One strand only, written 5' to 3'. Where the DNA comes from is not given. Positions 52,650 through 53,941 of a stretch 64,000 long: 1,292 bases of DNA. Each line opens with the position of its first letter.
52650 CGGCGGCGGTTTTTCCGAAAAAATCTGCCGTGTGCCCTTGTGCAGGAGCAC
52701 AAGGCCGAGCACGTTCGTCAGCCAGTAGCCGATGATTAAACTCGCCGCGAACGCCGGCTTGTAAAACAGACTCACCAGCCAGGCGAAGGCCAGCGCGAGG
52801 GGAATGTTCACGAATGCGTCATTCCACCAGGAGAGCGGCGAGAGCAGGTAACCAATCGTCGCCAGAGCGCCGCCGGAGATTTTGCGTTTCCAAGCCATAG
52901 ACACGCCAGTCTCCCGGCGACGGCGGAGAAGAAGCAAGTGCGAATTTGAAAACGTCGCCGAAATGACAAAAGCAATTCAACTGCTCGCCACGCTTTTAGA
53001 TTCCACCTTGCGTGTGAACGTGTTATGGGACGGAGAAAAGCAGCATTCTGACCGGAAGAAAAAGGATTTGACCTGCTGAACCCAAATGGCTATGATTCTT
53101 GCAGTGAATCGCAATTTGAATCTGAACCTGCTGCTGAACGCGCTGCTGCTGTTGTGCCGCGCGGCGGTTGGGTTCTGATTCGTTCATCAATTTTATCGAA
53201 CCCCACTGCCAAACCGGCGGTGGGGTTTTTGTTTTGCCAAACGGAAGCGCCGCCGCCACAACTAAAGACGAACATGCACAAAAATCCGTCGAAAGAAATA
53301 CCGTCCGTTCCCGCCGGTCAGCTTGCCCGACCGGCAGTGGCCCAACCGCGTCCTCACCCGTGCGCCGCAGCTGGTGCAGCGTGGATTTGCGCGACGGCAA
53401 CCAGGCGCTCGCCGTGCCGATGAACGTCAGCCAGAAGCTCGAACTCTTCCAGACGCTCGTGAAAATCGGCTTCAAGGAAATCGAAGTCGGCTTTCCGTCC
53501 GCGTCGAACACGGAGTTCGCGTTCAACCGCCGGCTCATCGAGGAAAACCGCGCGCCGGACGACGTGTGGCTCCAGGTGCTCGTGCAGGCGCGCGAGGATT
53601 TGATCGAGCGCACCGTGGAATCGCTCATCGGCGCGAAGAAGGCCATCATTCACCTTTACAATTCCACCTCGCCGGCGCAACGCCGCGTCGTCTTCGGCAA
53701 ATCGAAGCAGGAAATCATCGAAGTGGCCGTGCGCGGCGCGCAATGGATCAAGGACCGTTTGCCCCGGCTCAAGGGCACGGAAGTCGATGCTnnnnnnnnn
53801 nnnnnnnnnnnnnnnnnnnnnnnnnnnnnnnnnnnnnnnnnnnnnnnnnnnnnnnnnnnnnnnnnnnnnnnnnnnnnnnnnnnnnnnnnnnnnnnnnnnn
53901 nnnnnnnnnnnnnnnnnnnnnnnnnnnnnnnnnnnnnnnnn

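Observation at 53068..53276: Leucine-codon-rich leader peptide with terminator/antiterminator upstream of leuA (candidate attenuator)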

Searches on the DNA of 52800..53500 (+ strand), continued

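Call 54: search_with_rna_model(model_id=R1, sources=[L081, L082, L083, L084, L085, L086, L087, L088, L089, L090, L091, L092, L093, L094, L095, L096, L097, L098, L099, L100, L101, L102, L103, L104, L105, L106, L107, L108, L109, L110, L111, L112, L113, L114, L115, L116, L117, L118, L119, L120, L121, L122, L123, L124, L125, L126, L127, L128, L129, L130, L131, L132, L133, L134, L135, L136, L137, L138, L139, L140, L141, L142, L143, L144, L145, L146, L147, L148, L149, L150, L151, L152, L153, L154, L155, L156, L157, L158, L159, L160], max_evalue=0.001, make_alignment=true)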
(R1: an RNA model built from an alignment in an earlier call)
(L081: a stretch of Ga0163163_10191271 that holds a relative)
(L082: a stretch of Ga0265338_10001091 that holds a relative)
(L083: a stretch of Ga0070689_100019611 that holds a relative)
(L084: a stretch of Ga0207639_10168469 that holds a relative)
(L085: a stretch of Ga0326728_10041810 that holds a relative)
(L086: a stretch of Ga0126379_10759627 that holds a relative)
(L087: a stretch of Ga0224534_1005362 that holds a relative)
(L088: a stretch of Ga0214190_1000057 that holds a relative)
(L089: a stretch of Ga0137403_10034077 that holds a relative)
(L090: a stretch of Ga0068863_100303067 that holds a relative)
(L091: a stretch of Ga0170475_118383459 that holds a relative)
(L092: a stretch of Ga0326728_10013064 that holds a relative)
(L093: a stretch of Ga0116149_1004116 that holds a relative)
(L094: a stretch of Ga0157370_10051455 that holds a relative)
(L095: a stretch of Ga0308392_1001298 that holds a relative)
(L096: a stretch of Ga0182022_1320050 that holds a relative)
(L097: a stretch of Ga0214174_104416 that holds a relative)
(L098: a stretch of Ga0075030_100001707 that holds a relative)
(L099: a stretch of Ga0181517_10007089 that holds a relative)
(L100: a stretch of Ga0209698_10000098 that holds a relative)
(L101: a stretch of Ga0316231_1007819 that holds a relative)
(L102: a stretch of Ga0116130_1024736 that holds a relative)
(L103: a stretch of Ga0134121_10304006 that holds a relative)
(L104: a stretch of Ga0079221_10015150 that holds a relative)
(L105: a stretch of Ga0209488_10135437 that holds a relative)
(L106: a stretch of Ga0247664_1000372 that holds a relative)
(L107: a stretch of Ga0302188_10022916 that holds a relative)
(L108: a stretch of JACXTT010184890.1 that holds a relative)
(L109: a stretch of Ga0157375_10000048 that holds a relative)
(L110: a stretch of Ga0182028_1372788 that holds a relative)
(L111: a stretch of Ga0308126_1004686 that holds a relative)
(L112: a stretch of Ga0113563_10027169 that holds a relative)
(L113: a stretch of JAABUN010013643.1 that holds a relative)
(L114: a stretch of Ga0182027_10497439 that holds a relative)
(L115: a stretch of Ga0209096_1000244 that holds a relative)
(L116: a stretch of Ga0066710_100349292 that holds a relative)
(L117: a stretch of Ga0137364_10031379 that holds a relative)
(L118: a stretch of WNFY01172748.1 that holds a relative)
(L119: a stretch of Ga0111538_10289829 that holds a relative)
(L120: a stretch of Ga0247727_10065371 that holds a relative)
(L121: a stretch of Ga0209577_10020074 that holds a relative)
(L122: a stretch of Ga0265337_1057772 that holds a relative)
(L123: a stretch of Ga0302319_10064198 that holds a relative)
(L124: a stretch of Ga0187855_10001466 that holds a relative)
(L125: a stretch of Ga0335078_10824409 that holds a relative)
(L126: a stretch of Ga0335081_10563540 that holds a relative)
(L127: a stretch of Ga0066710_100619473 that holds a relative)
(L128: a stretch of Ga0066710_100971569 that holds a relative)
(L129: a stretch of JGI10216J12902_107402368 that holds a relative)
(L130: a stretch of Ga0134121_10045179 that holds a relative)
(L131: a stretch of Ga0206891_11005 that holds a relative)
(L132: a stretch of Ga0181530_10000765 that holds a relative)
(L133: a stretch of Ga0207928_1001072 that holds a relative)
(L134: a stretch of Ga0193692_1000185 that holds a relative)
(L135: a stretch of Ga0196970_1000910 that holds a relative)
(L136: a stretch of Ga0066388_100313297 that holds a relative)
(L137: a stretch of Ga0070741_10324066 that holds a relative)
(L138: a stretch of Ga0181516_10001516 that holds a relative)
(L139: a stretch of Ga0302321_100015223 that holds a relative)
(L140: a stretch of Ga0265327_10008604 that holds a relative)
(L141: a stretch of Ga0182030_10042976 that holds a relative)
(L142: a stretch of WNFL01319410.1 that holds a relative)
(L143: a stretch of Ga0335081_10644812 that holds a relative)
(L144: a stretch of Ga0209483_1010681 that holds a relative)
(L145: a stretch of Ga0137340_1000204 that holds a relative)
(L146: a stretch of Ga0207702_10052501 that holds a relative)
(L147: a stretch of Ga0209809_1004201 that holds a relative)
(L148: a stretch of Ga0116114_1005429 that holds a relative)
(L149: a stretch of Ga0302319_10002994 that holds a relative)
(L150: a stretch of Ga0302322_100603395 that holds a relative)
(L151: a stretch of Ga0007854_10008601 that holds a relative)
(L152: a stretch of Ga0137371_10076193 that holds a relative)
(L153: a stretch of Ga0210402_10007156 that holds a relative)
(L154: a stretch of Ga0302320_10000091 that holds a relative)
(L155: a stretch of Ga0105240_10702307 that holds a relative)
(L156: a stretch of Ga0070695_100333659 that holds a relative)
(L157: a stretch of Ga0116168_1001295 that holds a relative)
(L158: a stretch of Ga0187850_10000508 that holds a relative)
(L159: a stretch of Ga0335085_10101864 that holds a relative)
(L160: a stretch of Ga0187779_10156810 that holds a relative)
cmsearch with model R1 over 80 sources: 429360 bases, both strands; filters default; matches with E-value up to 0.001: 80.
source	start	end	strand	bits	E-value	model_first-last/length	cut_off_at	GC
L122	820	951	+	154.8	5.6e-34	1-131/131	no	0.53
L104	2293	2424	+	149.3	1.1e-32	1-131/131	no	0.56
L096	696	826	+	148.3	2e-32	1-131/131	no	0.51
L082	1425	1555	+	148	2.2e-32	1-131/131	no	0.5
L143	99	231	-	144.8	1.3e-31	1-131/131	no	0.56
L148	1713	1843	+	143.9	2.1e-31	1-131/131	no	0.5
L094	376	508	-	141.4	8.4e-31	1-131/131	no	0.51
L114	903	1030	+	137.5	7.1e-30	1-131/131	no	0.52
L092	7277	7409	+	136.6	1.2e-29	1-131/131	no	0.56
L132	10166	10293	+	134.8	3.1e-29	1-131/131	no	0.52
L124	2100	2225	+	131.7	1.7e-28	1-131/131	no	0.56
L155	108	239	-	130.5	3.3e-28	1-131/131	no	0.49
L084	1267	1397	+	128.2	1.1e-27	1-131/131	no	0.5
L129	1961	2089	-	127.7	1.5e-27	1-131/131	no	0.52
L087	1190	1313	+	125.5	5.1e-27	1-131/131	no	0.53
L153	7430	7552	+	124.3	9.8e-27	1-131/131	no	0.5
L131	2510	2632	+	124.2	1e-26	1-131/131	no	0.49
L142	1771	1899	+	122.4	2.7e-26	1-131/131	no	0.56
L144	931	1053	+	121.8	3.7e-26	1-131/131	no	0.5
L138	7620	7742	+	121.1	5.7e-26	1-131/131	no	0.49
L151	3301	3429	-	120.9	6.2e-26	1-131/131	no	0.5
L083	2032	2159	-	119.4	1.4e-25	1-131/131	no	0.59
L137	451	580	-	119.4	1.4e-25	1-131/131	no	0.57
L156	1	126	-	117.9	3.2e-25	1-131/131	no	0.54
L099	9231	9355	-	117.5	4.1e-25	1-131/131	no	0.54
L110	1344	1467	-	117.2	4.8e-25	1-131/131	no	0.52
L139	200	325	+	117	5.2e-25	1-131/131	no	0.49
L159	683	812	+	116.8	5.8e-25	1-131/131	no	0.55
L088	13368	13491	+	116.8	5.9e-25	1-131/131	no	0.48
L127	190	320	-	115.4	1.2e-24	1-131/131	no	0.55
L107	1341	1465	-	115.4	1.3e-24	1-131/131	no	0.5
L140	2149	2271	+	114.5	2e-24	1-131/131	no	0.51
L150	75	204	-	112.4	6.3e-24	1-131/131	no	0.49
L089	1351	1481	-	112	8.2e-24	1-131/131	no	0.53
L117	364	495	-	110.7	1.6e-23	1-131/131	no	0.55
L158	6160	6288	-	110.6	1.7e-23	1-131/131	no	0.57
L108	1648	1776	+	110.6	1.8e-23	1-131/131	no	0.53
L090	192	320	-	110.5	1.8e-23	1-131/131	no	0.5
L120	100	235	+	110.4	2e-23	1-131/131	no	0.53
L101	2719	2843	-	110.3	2e-23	1-131/131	no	0.5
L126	349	476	+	109.9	2.6e-23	1-131/131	no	0.49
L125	531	657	-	108.9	4.3e-23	1-131/131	no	0.57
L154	1288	1419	-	108.8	4.7e-23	1-131/131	no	0.52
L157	2098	2223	+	107.9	7.7e-23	1-131/131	no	0.56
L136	1093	1221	+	107.6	9.1e-23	1-131/131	no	0.53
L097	48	171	-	107.4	9.9e-23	1-131/131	no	0.55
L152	20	154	+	100.9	3.6e-21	1-131/131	no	0.57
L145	3530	3661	-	100.7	3.8e-21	1-131/131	no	0.52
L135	2490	2612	-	100.3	4.8e-21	1-131/131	no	0.54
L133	4182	4310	+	99.8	6.5e-21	1-131/131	no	0.46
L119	55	186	-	98.9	1.1e-20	1-131/131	no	0.53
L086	203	329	-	97.7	2e-20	1-131/131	no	0.56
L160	482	611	-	96.6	3.6e-20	1-131/131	no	0.57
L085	2136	2264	-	95.8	5.8e-20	1-131/131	no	0.53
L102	1316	1417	+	94.3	1.3e-19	27-131/131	no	0.56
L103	226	348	+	93.6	1.9e-19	1-131/131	no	0.55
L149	3736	3859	-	93.3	2.3e-19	1-131/131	no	0.56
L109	1620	1739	-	93.2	2.3e-19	1-131/131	no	0.54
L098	10574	10698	+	90.7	9e-19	1-131/131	no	0.54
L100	1416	1540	-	90.7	9e-19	1-131/131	no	0.54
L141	2811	2939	-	88.2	3.7e-18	1-131/131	no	0.52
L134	7504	7635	-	85.7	1.5e-17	1-131/131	no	0.52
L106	1722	1855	-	84.9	2.2e-17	1-131/131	no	0.56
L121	76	201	+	83.9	3.9e-17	1-131/131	no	0.54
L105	36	167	-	83.5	4.7e-17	1-131/131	no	0.55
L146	3349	3449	+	79.8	3.6e-16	1-106/131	3'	0.54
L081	828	971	+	79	5.7e-16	1-131/131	no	0.48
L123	3349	3466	-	78.9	5.9e-16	1-131/131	no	0.54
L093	4906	5036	+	78.3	8.4e-16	1-131/131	no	0.63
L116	1711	1839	+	77.8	1.1e-15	1-131/131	no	0.54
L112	2874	3008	-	76.8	1.8e-15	1-131/131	no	0.61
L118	421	554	-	76.2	2.6e-15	1-131/131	no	0.54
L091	2084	2207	-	73.1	1.4e-14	1-131/131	no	0.52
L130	924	1061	-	72.8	1.7e-14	1-131/131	no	0.56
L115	1026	1159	-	67.5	3e-13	1-131/131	no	0.66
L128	1196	1310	+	62.9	3.8e-12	1-111/131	3'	0.61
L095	6955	7089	-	61.1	9.8e-12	1-131/131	no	0.64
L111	1632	1743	-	61.1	9.9e-12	18-131/131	no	0.52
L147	575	709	+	57.7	6.5e-11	1-131/131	no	0.63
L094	319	425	+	28.4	0.00059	1-131/131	no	0.53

Alignment A3: 80 matches aligned to the model, 174 columns, each read 5' to 3' on its own strand. Consensus structure (alignment columns), stored with it:
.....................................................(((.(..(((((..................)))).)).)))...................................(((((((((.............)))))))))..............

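Call 64: search_with_rna_model(model_id=R1, sources=[L201, L202, L203, L204], max_evalue=1, show_alignments=4)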
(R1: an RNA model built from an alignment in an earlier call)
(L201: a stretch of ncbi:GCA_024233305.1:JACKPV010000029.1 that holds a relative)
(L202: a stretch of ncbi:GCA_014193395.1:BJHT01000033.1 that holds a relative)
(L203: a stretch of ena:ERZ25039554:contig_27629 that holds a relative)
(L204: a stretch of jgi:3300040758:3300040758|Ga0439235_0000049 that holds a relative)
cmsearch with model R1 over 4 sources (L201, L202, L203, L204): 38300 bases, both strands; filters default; matches with E-value up to 1: 7.
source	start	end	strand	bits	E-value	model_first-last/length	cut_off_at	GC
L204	3852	3986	+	94.3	1.1e-20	1-131/131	no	0.55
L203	3778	3909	+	81.4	1.3e-17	1-131/131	no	0.62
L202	3808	3936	+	80.6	2e-17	1-131/131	no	0.6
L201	3777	3908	+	77.4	1.2e-16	1-131/131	no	0.59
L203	3873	3896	-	16.5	0.035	95-117/131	no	0.83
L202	3901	3924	-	14.5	0.11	94-117/131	no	0.79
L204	3935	4035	-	13.8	0.15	1-131/131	no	0.5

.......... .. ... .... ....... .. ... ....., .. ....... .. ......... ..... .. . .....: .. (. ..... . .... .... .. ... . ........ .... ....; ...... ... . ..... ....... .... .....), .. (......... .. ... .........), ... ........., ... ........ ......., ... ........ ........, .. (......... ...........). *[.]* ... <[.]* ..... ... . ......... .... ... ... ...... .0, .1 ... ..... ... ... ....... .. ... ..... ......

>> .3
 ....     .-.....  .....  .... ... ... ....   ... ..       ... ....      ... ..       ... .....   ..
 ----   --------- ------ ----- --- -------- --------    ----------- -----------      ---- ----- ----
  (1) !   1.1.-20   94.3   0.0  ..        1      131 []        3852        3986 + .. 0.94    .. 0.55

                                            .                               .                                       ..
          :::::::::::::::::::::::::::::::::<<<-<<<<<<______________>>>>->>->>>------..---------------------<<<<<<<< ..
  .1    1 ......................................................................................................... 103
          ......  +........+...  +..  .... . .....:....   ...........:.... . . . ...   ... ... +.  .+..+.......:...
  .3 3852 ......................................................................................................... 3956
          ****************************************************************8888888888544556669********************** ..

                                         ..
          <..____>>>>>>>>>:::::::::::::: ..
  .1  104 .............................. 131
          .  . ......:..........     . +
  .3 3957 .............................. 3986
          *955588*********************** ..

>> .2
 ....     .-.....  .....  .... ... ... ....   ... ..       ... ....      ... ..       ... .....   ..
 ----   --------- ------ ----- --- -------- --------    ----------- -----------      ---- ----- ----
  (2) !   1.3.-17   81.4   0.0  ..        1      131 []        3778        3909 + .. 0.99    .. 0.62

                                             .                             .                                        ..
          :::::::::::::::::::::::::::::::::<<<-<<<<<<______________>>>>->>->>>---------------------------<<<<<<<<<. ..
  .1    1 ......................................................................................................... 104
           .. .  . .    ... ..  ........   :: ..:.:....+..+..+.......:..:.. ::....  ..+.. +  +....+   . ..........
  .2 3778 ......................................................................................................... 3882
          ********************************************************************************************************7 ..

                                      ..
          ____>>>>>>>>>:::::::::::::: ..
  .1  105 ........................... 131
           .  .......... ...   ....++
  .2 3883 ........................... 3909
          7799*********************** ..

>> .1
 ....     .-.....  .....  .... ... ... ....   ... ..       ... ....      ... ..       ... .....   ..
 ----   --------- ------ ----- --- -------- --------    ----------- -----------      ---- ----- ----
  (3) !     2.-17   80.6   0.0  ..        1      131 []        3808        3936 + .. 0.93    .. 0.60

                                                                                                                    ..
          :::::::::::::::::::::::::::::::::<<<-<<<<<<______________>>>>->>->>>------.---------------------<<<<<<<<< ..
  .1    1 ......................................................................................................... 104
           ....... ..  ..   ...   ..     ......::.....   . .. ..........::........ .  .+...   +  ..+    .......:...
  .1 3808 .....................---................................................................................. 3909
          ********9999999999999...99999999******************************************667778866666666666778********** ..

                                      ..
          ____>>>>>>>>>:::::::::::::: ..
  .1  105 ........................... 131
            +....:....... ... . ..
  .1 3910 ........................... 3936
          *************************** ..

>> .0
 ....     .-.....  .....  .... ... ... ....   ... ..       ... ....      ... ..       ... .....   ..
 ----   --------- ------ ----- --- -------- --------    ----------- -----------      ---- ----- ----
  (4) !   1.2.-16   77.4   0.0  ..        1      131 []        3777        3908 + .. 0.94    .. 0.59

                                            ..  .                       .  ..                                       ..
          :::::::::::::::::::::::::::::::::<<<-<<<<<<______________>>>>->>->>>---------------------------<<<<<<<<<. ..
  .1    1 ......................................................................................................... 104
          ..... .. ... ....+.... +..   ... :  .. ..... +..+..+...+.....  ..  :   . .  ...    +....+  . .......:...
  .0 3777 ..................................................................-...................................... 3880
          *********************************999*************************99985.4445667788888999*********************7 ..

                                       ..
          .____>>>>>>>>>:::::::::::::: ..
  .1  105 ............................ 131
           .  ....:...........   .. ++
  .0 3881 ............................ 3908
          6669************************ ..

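Call 76: search_with_rna_model(model_id=R1, sources=[L205, L206, L207, L208, L209, L210, L211], max_evalue=0.01)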
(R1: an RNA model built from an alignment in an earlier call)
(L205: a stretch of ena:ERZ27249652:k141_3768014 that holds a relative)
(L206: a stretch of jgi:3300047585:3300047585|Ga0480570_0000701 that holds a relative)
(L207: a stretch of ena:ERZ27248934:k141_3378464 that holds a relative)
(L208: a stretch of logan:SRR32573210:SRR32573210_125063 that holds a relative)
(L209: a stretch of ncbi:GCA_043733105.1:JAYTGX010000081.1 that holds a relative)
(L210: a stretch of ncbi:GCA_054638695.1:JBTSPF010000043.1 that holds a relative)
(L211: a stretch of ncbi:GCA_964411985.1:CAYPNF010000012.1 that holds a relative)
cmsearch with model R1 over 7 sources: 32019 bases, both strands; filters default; matches with E-value up to 0.01: 8.
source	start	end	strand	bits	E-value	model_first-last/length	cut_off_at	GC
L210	1343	1475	+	109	3.1e-24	1-131/131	no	0.51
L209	1330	1466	+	87.6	3.8e-19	1-131/131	no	0.5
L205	1353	1488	+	86.5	6.8e-19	1-131/131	no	0.46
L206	1353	1488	+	86.5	6.8e-19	1-131/131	no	0.46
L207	1353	1488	+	86.5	6.8e-19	1-131/131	no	0.46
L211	1330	1465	+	76.8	1.4e-16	1-131/131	no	0.5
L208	1370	1503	+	62.6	3.2e-13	1-131/131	no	0.54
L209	1415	1512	-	21.1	0.0024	1-131/131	no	0.42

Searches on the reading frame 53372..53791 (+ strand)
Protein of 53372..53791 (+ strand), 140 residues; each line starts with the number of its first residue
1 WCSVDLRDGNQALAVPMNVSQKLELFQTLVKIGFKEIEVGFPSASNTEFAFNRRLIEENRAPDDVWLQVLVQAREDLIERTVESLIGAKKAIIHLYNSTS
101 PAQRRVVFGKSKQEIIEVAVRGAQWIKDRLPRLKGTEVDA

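Call 36: search_protein_families(library=ncbifam, proteins=[window:53372-53791:+], max_evalue=0.001)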
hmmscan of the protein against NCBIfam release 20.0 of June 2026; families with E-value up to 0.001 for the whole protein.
window:53372-53791:+ (140 aa): 15 families
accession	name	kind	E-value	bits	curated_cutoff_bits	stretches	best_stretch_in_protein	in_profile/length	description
NF002991.1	PRK03739.1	subfamily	1.8e-63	215.1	455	1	1-136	29-164/550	2-isopropylmalate synthase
TIGR00970.1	leuA_yeast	equivalog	9e-55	186.3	697.4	1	1-127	29-155/564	2-isopropylmalate synthase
NF011420.0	PRK14847.1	equivalog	4.2e-51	173.8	604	1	1-130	35-164/333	2-isopropylmalate synthase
NF042434.1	IPMS_Lepto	equivalog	1.9e-23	83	500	1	3-126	10-131/374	2-isopropylmalate synthase LeuA2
NF002086.0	PRK00915.1-3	equivalog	3.3e-17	62.2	532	1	6-125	14-130/516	2-isopropylmalate synthase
NF002085.0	PRK00915.1-2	subfamily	6.1e-16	58.2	517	1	6-129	21-137/504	2-isopropylmalate synthase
TIGR00973.1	leuA_bact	equivalog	1.3e-15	56.9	598.7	1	6-132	9-132/494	2-isopropylmalate synthase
NF002088.0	PRK00915.1-5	equivalog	2.2e-15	56.2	697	1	5-134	10-136/514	2-isopropylmalate synthase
TIGR02090.1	LEU1_arch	subfamily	2.9e-14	53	484.75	1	5-129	7-124/363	isopropylmalate/citramalate/homocitrate synthases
NF002087.0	PRK00915.1-4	equivalog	4.2e-13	48.7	729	1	6-127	14-132/516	2-isopropylmalate synthase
NF041069.1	IPMS_Sufob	equivalog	1.1e-12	47.9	600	1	5-128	7-124/371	isopropylmalate synthase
NF002084.0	PRK00915.1-1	equivalog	2.3e-12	46.2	748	1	5-123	11-126/523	2-isopropylmalate synthase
TIGR02660.1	nifV_homocitr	equivalog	7.1e-08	32.1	462.9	1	5-61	8-64/365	homocitrate synthase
TIGR02146.1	LysS_fung_arch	equivalog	3.2e-07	29.9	413.55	1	6-129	6-122/344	homocitrate synthase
TIGR00977.1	citramal_synth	equivalog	0.00027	19.4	450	1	5-62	8-65/526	citramalate synthase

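Call 37: search_protein_families(library=pfam, proteins=[window:53372-53791:+], max_evalue=0.001)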
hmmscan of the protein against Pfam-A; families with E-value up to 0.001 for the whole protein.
window:53372-53791:+ (140 aa): 1 family
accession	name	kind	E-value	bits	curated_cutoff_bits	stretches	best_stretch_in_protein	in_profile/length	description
PF00682.25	HMGL-like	-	7.2e-31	108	29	1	1-129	4-125/260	HMGL-like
